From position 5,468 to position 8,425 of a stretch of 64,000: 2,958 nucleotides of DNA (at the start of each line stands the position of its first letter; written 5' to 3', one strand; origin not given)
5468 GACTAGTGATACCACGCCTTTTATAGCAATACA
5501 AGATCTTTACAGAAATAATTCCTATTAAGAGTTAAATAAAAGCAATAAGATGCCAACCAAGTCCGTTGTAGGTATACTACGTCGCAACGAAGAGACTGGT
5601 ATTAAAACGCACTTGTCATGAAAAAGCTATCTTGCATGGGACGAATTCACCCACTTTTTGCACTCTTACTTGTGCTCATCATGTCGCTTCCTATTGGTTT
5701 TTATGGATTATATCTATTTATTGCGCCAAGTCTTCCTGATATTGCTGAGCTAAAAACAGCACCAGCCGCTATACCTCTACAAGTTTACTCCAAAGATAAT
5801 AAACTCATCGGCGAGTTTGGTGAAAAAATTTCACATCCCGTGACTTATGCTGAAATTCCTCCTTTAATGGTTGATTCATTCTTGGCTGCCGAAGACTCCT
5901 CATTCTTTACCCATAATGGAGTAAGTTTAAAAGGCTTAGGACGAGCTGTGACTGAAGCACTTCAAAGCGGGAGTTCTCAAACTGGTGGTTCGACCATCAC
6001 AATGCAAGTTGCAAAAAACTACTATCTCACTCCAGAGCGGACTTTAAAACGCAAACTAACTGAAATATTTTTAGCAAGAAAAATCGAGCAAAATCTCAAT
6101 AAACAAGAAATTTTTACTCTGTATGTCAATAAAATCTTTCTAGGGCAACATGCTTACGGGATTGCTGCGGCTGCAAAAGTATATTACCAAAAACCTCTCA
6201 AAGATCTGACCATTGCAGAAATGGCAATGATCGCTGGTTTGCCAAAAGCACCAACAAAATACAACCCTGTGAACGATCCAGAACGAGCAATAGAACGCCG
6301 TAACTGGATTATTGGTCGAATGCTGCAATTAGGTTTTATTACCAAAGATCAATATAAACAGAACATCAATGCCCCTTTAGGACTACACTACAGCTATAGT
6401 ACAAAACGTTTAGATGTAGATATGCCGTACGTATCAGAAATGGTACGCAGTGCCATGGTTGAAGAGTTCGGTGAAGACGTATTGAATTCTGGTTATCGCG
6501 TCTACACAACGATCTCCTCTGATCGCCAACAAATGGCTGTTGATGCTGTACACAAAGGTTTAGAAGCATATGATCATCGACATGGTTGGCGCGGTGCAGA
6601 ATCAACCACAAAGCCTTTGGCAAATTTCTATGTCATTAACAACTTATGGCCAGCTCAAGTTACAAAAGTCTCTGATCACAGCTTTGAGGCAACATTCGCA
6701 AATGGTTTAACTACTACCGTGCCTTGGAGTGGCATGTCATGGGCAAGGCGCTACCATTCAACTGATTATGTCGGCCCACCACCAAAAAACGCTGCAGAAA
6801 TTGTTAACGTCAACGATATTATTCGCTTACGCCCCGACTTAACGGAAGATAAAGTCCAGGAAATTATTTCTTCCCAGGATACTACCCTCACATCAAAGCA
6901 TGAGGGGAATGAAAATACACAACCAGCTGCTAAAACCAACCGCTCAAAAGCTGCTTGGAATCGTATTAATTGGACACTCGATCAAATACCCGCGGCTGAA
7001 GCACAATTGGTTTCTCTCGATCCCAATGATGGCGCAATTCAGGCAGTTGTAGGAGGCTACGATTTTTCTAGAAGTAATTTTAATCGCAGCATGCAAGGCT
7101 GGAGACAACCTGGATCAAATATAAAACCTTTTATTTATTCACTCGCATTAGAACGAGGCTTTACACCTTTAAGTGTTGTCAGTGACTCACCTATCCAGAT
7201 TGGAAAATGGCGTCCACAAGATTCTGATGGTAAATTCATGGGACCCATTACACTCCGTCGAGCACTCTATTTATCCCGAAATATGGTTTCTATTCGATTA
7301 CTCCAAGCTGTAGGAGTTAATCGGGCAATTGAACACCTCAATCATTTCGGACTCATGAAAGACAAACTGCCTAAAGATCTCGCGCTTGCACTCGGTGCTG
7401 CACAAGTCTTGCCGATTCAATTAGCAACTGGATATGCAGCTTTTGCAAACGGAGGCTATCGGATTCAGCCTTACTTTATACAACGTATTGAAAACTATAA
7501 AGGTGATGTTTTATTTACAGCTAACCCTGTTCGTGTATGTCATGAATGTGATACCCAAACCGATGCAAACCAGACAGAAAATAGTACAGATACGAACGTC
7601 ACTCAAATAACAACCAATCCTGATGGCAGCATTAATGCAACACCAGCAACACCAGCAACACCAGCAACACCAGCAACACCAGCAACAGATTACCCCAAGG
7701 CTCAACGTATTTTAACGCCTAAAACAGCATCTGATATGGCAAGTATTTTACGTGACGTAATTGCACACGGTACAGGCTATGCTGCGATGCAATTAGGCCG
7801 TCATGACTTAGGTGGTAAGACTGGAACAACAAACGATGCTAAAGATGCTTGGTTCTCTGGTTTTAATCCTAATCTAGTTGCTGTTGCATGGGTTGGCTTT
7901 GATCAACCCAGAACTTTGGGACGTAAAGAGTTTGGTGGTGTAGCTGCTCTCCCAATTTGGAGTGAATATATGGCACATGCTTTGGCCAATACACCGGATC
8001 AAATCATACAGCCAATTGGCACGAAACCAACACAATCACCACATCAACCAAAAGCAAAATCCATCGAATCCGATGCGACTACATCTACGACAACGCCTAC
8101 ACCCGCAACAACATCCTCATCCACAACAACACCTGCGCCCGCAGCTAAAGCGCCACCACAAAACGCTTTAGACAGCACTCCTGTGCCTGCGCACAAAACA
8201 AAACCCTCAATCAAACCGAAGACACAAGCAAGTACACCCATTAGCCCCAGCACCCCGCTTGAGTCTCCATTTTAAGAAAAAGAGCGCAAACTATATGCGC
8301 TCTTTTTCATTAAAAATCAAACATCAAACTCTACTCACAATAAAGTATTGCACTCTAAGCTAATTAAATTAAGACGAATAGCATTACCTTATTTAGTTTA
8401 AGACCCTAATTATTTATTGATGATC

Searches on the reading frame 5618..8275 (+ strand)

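Call 57: search_protein_families(library=pfam, proteins=[window:5618-8275:+], max_evalue=0.00001)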
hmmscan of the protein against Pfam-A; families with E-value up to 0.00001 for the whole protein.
window:5618-8275:+ (885 aa): 3 families
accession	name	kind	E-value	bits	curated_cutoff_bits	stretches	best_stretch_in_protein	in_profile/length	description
PF00912.28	Transgly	-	7.2e-62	208.4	27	1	61-235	2-177/178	Transglycosylase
PF00905.27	Transpeptidase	-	5.6e-26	91.9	22.1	1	465-765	4-282/299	Penicillin binding protein transpeptidase domain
PF17092.11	PCB_OB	-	5.1e-16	59.8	27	1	324-459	14-110/111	Penicillin-binding protein OB-like domain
